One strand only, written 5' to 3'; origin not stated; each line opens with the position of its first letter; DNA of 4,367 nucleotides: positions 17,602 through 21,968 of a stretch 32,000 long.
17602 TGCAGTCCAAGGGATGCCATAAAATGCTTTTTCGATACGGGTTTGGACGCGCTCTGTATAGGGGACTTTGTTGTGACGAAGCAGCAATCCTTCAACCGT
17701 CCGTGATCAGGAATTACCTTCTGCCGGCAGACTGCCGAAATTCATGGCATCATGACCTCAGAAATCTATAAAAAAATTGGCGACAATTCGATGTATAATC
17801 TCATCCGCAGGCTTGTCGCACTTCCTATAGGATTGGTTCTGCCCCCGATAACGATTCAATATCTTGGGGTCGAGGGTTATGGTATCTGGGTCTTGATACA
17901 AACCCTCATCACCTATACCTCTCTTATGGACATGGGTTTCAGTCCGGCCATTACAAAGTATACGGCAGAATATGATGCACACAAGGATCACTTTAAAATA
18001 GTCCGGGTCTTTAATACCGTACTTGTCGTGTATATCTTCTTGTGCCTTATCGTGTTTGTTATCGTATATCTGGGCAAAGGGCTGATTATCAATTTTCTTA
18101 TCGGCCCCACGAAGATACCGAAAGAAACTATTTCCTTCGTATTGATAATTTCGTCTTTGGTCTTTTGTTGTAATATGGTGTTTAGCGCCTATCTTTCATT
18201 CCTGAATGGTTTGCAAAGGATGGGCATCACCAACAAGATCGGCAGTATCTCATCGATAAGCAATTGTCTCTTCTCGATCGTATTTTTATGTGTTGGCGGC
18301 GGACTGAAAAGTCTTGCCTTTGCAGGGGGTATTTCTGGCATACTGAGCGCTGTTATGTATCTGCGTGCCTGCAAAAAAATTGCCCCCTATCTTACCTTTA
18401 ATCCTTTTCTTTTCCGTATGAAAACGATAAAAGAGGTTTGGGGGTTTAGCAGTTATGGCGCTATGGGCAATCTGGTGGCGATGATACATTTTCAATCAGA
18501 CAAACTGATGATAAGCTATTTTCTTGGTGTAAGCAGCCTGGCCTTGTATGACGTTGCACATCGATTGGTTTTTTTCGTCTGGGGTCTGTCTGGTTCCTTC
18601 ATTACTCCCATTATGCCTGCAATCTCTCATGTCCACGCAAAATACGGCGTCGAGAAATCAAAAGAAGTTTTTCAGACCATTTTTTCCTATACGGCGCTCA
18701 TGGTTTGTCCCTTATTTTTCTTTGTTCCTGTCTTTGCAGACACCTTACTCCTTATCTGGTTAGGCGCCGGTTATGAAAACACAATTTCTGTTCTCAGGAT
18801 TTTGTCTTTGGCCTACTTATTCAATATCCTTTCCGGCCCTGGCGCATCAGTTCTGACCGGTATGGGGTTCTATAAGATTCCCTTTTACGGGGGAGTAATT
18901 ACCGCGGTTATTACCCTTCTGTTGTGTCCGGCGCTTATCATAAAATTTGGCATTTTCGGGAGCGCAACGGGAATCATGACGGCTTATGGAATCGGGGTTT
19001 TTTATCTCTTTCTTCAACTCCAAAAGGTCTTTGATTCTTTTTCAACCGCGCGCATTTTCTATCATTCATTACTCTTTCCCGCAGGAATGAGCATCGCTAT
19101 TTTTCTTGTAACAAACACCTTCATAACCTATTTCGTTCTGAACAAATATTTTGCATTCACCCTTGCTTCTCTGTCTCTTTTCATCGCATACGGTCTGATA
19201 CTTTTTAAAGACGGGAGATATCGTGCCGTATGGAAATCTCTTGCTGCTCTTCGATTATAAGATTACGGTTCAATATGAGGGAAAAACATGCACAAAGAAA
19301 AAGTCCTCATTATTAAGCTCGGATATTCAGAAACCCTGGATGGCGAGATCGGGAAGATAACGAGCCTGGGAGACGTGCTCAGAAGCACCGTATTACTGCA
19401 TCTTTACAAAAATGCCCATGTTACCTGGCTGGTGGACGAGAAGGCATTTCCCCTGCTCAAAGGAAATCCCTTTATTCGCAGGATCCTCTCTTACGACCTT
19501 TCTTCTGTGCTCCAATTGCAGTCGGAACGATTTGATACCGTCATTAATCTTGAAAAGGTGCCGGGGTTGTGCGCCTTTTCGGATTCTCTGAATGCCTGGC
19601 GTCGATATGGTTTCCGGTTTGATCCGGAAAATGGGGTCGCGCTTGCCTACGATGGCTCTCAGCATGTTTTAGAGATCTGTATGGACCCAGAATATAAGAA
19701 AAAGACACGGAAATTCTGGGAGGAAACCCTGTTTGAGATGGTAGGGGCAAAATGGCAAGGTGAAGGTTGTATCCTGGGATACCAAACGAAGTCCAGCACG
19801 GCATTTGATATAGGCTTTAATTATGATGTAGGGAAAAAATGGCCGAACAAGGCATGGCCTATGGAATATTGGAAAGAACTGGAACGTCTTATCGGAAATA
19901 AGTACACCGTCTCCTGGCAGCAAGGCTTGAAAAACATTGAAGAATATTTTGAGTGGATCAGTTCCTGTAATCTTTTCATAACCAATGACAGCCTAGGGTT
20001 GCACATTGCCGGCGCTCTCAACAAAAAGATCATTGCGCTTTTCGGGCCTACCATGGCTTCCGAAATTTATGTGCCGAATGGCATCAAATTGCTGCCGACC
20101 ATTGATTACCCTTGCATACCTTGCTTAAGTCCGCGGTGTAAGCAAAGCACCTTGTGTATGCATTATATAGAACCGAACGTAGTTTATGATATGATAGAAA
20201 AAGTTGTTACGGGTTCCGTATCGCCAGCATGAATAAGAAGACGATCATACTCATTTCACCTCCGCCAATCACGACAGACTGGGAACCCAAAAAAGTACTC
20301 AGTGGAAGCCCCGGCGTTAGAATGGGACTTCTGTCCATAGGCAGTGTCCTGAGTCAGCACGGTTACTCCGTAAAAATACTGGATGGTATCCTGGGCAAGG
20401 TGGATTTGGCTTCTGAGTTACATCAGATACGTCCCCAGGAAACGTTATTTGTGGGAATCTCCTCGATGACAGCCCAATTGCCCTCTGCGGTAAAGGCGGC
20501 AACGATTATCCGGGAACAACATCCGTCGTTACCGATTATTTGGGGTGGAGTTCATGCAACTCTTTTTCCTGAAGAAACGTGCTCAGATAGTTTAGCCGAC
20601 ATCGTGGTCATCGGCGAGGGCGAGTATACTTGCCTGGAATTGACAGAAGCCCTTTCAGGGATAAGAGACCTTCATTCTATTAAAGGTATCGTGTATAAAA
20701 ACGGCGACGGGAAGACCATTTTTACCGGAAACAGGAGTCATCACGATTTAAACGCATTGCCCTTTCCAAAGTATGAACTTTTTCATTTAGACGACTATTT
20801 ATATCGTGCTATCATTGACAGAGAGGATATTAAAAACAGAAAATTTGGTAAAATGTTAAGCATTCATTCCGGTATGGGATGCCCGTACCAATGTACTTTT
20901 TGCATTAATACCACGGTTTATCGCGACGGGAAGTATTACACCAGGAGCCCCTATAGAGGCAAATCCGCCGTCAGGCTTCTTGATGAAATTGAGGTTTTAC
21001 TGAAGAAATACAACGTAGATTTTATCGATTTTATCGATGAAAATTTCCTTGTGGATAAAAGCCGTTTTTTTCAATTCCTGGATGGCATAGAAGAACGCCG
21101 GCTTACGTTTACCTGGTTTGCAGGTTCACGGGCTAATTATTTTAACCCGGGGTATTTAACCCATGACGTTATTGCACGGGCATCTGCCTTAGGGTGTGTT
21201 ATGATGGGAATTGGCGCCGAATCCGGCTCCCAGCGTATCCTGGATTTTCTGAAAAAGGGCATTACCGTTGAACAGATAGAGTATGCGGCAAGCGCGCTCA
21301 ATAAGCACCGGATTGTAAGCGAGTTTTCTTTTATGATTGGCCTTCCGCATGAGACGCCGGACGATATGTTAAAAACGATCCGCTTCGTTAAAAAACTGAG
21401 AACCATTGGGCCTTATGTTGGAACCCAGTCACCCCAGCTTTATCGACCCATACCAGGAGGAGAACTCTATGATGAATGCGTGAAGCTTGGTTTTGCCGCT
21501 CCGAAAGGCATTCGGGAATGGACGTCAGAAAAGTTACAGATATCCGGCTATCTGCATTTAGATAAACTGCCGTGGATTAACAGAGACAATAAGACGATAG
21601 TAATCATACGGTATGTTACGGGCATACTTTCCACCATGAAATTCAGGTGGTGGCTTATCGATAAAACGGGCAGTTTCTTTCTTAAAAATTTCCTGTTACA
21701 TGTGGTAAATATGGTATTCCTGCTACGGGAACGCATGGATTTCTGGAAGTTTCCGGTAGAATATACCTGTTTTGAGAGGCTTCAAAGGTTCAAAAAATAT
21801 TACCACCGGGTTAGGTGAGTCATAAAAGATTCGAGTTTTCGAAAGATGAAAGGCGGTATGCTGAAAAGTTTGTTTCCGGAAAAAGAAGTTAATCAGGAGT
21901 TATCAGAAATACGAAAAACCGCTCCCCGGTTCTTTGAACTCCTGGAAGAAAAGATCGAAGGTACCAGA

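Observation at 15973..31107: Glycan cluster with four radical SAM enzymes, a carbamoyltransferase and a split transketolase but no recognisable nucleotide-sugar synthesis genes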

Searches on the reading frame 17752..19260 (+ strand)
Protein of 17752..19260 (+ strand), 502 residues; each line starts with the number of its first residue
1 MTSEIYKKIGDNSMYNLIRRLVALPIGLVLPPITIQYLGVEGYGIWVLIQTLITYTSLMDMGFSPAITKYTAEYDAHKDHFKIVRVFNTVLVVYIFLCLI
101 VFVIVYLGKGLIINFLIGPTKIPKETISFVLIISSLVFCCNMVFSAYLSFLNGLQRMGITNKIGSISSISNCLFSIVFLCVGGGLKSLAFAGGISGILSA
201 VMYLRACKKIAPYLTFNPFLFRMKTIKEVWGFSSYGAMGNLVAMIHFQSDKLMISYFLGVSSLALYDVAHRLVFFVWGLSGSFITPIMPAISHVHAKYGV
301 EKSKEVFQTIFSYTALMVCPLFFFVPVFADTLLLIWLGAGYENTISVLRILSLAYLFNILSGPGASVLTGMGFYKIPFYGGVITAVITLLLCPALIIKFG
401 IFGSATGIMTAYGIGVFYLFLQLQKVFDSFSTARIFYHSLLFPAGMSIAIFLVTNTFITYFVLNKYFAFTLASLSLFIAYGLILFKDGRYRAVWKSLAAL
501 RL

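Call 3: search_protein_families(library=pfam, proteins=[window:17752-19260:+], max_evalue=0.01)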
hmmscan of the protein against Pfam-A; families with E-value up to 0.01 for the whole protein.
window:17752-19260:+ (502 aa): 4 families
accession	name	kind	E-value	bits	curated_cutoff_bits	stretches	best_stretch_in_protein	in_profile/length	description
PF13440.11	Polysacc_synt_3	-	3e-19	69.8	23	1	38-344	6-291/293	Polysaccharide biosynthesis protein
PF01943.22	Polysacc_synt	-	3.5e-18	66.5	28.2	1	10-294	2-273/274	Polysaccharide biosynthesis protein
PF03023.19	MurJ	-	1.9e-09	37.1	27.4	1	75-468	45-447/451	Lipid II flippase MurJ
PF01554.23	MatE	-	6.5e-06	26.4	24.9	1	239-393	5-160/161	MatE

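Call 5: search_protein_families(library=ncbifam, proteins=[window:17752-19260:+], max_evalue=0.001)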
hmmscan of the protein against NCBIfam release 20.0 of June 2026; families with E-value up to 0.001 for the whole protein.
window:17752-19260:+ (502 aa): 5 families
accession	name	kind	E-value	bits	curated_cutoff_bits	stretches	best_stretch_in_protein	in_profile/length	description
NF041503.1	WZX_like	subfamily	1.3e-16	60.7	300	1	17-404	3-404/429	O-unit flippase-like protein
TIGR02900.1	spore_V_B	equivalog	1e-11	44.3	372.3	1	27-177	19-165/488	stage V sporulation protein B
TIGR00797.1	matE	subfamily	2e-11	43.5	147.4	2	47-215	33-199/396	MATE family efflux transporter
NF007773.0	PRK10459.1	equivalog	1.2e-10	41.1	273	1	28-467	26-443/492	MOP flippase family protein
NF047674.1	TeichurnBiosyTuaB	equivalog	9.6e-10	38.1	580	1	36-389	35-369/469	teichuronic acid biosynthesis protein TuaB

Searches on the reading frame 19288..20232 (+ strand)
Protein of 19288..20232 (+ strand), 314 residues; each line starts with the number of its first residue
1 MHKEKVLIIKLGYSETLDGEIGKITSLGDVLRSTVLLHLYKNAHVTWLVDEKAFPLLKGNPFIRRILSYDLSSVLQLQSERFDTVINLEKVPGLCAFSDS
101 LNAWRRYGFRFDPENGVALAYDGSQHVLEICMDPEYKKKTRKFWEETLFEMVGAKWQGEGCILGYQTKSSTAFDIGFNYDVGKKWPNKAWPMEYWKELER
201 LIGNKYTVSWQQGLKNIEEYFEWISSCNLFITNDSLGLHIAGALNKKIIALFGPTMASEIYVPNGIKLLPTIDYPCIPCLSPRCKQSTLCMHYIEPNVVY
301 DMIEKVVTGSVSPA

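Call 3: search_protein_families(library=pfam, proteins=[window:19288-20232:+], max_evalue=0.01)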
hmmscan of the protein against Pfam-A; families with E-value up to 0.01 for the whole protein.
window:19288-20232:+ (314 aa): 1 family
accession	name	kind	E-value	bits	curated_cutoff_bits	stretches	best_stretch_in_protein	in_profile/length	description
PF01075.23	Glyco_transf_9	-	1e-11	45.1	22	1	216-260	173-217/247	Glycosyltransferase family 9 (heptosyltransferase)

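Call 5: search_protein_families(library=ncbifam, proteins=[window:19288-20232:+], max_evalue=0.001)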
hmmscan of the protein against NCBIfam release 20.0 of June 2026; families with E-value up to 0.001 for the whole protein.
window:19288-20232:+ (314 aa): 5 families
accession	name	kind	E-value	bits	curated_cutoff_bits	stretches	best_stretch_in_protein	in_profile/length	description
TIGR02195.1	heptsyl_trn_II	equivalog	6.9e-11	41.8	134.6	1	212-306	242-337/339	lipopolysaccharide heptosyltransferase II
TIGR02201.1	heptsyl_trn_III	equivalog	1.6e-08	34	170.2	1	224-258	258-292/344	putative lipopolysaccharide heptosyltransferase III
TIGR02193.1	heptsyl_trn_I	equivalog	1.8e-08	34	185.3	1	23-73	6-60/320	lipopolysaccharide heptosyltransferase I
NF008162.0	PRK10916.1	equivalog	1.1e-05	24.8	569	1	215-255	250-290/348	ADP-heptose--LPS heptosyltransferase RfaF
NF007742.0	PRK10422.1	equivalog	0.00022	20.2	467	0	223-256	259-292/352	lipopolysaccharide core heptosyltransferase RfaQ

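Call 48: search_protein_families(library=pfam, proteins=[L006:6900-7532:+], max_evalue=0.001)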
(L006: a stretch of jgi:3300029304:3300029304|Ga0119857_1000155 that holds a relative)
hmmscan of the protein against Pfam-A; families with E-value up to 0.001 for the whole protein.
L006:6900-7532:+ (210 aa): 1 family
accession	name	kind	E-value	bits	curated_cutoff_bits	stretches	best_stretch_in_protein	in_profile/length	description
PF05685.18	Uma2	-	0.001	19.1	27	0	62-175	33-138/172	Putative restriction endonuclease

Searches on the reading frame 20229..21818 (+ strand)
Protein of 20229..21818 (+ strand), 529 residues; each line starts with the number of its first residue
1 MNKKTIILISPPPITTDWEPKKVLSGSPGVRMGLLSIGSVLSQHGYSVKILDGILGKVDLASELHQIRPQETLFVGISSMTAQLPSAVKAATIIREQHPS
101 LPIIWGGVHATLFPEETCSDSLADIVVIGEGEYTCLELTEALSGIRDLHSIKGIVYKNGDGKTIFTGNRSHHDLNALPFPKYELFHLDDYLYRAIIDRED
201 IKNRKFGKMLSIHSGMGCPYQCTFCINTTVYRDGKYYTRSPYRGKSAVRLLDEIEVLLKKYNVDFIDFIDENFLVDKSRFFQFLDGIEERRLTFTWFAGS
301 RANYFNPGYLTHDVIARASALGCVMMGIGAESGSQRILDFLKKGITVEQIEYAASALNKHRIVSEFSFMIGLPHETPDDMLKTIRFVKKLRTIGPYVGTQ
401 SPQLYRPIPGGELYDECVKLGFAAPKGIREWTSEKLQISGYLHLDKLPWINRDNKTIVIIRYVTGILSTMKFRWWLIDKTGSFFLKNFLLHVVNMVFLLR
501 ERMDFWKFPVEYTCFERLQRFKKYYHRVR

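Call 3: search_protein_families(library=pfam, proteins=[window:20229-21818:+], max_evalue=0.01)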
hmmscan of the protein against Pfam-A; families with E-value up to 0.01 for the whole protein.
window:20229-21818:+ (529 aa): 4 families
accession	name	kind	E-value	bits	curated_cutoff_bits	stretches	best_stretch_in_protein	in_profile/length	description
PF02310.24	B12-binding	-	7.9e-17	61.6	32.1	1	29-138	12-120/121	B12 binding domain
PF04055.27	Radical_SAM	-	1e-14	55.5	29.5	1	216-387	5-166/166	Radical SAM superfamily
PF08497.15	Radical_SAM_N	-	0.00062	19.6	25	0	93-191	119-227/301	Radical SAM N-terminal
PF19864.5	Radical_SAM_N2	-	0.0079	16.1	29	0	96-145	81-128/151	Radical SAM proteins, N-terminal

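Call 5: search_protein_families(library=ncbifam, proteins=[window:20229-21818:+], max_evalue=0.001)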
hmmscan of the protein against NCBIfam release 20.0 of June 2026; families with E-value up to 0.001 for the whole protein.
window:20229-21818:+ (529 aa): 21 families
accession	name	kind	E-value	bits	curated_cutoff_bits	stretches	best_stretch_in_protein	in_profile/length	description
TIGR02026.1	BchE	equivalog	5.4e-39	134.4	481.35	1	32-389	23-364/497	magnesium-protoporphyrin IX monomethyl ester anaerobic oxidative cyclase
TIGR03471.1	HpnJ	equivalog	2.7e-38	132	577.6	1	77-439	74-409/472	hopanoid biosynthesis associated radical SAM protein HpnJ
NF050148.1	rSAM_ApyD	equivalog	2.1e-37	128.8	750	1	32-416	26-392/645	RiPP biosynthesis radical SAM protein ApyD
TIGR04479.1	bcpD_PhpK_rSAM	subfamily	1.7e-30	105.9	600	1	32-389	73-408/504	PhpK family radical SAM P-methyltransferase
TIGR04013.1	B12_SAM_MJ_1487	hypoth_equivalog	1.2e-29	103.4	251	2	326-414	269-354/382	TIGR04013 family B12-binding domain/radical SAM domain-containing protein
NF038361.1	rSAM_Sden_1168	equivalog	1.3e-26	93.3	575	1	32-421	86-477/560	Sden_1168 family B12-binding radical SAM P-methyltransferase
TIGR04072.2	rSAM_ladder_B12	equivalog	1.5e-24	86.4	360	2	206-392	177-351/443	lipid biosynthesis B12-binding/radical SAM protein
TIGR04385.1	B12_rSAM_cofa1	equivalog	1.2e-23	84.1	450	1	33-393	22-367/438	B12 lower ligand biosynthesis radical SAM protein BzaD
TIGR03975.1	rSAM_ocin_1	subfamily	1.3e-21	76.7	281.85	1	65-397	122-437/606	RiPP maturation radical SAM C-methyltransferase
TIGR04014.1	B12_SAM_MJ_0865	equivalog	5.6e-20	71.5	360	2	318-420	266-361/434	methyl-coenzyme M reductase glutamine C-methyltransferase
TIGR04295.1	B12_rSAM_oligo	hypoth_equivalog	6.6e-20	71.2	400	1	89-416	92-383/422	TIGR04295 family B12-binding domain-containing radical SAM protein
TIGR04190.1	B12_SAM_Ta0216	equivalog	1.3e-17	63.6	500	1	32-391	38-395/554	TIGR04190 family B12-binding domain/radical SAM domain protein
TIGR04367.1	HpnR_B12_rSAM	equivalog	2.6e-16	59.2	650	1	32-349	23-312/490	hopanoid C-3 methylase HpnR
NF040542.1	rSAM_RCCLKC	equivalog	1e-14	54.6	450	1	39-389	21-349/423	arsinothricin biosynthesis radical SAM protein ArsL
NF033712.0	B12_rSAM_KedN5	subfamily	6.3e-13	47.8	700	1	89-274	80-252/624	KedN5 family methylcobalamin-dependent radical SAM C-methyltransferase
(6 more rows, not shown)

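Call 7: find_encoding_contigs(protein=window:20229-21818:+, flank=10000, max_places=6)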
Protein window:20229-21818:+ (529 aa): 22 contigs read that carry it; 5 places shown.
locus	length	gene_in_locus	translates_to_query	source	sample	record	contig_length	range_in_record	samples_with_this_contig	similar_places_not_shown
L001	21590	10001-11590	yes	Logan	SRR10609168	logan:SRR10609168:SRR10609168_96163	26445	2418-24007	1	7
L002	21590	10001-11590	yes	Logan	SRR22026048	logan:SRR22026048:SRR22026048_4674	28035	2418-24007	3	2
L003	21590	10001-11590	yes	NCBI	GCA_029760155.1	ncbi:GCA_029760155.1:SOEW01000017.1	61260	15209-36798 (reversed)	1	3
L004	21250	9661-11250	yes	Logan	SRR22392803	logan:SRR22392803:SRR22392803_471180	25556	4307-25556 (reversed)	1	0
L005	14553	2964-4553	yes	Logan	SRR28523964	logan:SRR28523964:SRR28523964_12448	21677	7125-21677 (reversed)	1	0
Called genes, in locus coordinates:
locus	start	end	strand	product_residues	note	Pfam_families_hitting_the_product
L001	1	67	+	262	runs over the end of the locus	PF07505:DUF5131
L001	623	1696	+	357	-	-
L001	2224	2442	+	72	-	-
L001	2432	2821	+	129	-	PF01850:PIN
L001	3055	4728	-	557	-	PF00890:FAD_binding_2, PF03486:HI0933_like (faint), PF07992:Pyr_redox_2 (faint), PF02910:Succ_DH_flav_C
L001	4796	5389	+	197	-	-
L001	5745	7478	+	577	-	PF02543:Carbam_trans_N, PF16861:Carbam_trans_C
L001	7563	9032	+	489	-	PF01943:Polysacc_synt, PF13440:Polysacc_synt_3, PF03023:MurJ, PF01554:MatE (weak)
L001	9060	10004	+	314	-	PF01075:Glyco_transf_9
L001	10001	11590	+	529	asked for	PF02310:B12-binding, PF04055:Radical_SAM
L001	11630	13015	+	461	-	PF26337:Gtf3_C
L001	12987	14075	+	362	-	PF04055:Radical_SAM, PF13186:SPASM (weak)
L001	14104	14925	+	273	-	PF00456:Transketolase_N, PF13292:DXP_synthase_N, PF02775:TPP_enzyme_C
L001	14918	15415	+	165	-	PF02779:Transket_pyr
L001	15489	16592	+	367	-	PF04055:Radical_SAM, PF13186:SPASM (weak)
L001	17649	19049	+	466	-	PF26337:Gtf3_C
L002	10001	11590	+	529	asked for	PF02310:B12-binding, PF04055:Radical_SAM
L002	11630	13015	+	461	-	PF26337:Gtf3_C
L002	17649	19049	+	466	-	PF26337:Gtf3_C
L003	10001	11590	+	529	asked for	PF02310:B12-binding, PF04055:Radical_SAM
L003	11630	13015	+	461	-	PF26337:Gtf3_C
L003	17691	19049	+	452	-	PF26337:Gtf3_C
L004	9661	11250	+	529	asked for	PF02310:B12-binding, PF04055:Radical_SAM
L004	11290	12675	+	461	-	PF26337:Gtf3_C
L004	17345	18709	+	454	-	PF26337:Gtf3_C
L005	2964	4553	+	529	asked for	PF02310:B12-binding, PF04055:Radical_SAM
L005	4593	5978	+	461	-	PF26337:Gtf3_C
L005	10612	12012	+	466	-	PF26337:Gtf3_C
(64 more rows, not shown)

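Call 32: search_solved_structures(query=window:20229-21818:+, max_evalue=0.001)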
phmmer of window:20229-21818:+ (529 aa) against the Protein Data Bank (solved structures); distinct sequences matched with E-value up to 0.001: 6.
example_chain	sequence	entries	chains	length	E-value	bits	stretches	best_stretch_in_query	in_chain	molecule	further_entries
9ccb_A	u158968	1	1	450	9.9e-09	37.6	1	111-417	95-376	Radical SAM core domain-containing protein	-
6fd2_B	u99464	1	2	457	4.8e-07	32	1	209-422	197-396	Putative apramycin biosynthetic oxidoreductase 4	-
9n1b_A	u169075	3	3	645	0.00015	23.8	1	125-226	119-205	Radical SAM protein | Radical SAM enzyme CysS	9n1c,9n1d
7kdx_A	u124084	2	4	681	0.00015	23.7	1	86-275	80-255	Methyltransferase TokK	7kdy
4jc0_A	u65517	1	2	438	0.00023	23.1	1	199-391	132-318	Ribosomal protein S12 methylthiotransferase RimO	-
2qgq_A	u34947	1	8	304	0.00037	22.5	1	216-391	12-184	Protein TM_1862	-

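Call 48: search_protein_families(library=pfam, proteins=[L006:6900-7532:+], max_evalue=0.001)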
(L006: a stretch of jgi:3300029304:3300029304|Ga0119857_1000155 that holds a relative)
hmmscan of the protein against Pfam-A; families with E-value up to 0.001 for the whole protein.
L006:6900-7532:+ (210 aa): 1 family
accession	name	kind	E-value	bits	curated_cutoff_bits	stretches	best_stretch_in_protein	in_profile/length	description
PF05685.18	Uma2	-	0.001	19.1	27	0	62-175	33-138/172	Putative restriction endonuclease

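Call 80: find_homologous_proteins(query=window:20229-21818:+, max_evalue=1e-10)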
Query window:20229-21818:+ (529 aa): 1317 proteins with E <= 1e-10 among 8000 candidates; the best 120 are listed.
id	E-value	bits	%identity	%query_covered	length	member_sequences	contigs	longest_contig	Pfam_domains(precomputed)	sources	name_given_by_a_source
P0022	0.0e+0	1219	99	100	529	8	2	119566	PF04055.28,PF02310.25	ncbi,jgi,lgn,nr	ncbi:MAG: hypothetical protein B6D35_07550 [Candidatus Brocadia sp. UTAMX2]|jgi:magnesium-protoporph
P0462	0.0e+0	1035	84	99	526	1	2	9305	PF04055.28,PF02310.25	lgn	-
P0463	0.0e+0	1027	83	99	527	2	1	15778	PF04055.28,PF02310.25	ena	-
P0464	0.0e+0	1011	81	99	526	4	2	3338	PF04055.28,PF02310.25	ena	-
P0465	0.0e+0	1011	81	99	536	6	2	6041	PF04055.28,PF02310.25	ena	-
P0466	2.7e-298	1008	82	98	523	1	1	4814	PF04055.28,PF02310.25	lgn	-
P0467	3.5e-296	1001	80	99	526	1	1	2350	PF04055.28,PF19864.6,PF02310.25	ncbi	-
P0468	1.2e-293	993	81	99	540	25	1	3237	PF04055.28,PF02310.25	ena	-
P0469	1.8e-292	989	79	100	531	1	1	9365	PF04055.28,PF02310.25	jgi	-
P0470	5.9e-292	987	80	99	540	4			PF04055.28,PF02310.25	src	-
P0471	1.5e-291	986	80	99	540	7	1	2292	PF04055.28,PF02310.25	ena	-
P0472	1.9e-290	982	79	100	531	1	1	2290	PF04055.28,PF02310.25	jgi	-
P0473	1.1e-288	976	78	100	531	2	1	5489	PF04055.28,PF02310.25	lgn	-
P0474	3.8e-286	968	78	99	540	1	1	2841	PF04055.28,PF02310.25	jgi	-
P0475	2.7e-259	879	84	84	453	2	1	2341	PF04055.28,PF02310.25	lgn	-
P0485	3.1e-145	503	46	98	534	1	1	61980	PF04055.28,PF19864.6,PF02310.25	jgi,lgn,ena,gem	-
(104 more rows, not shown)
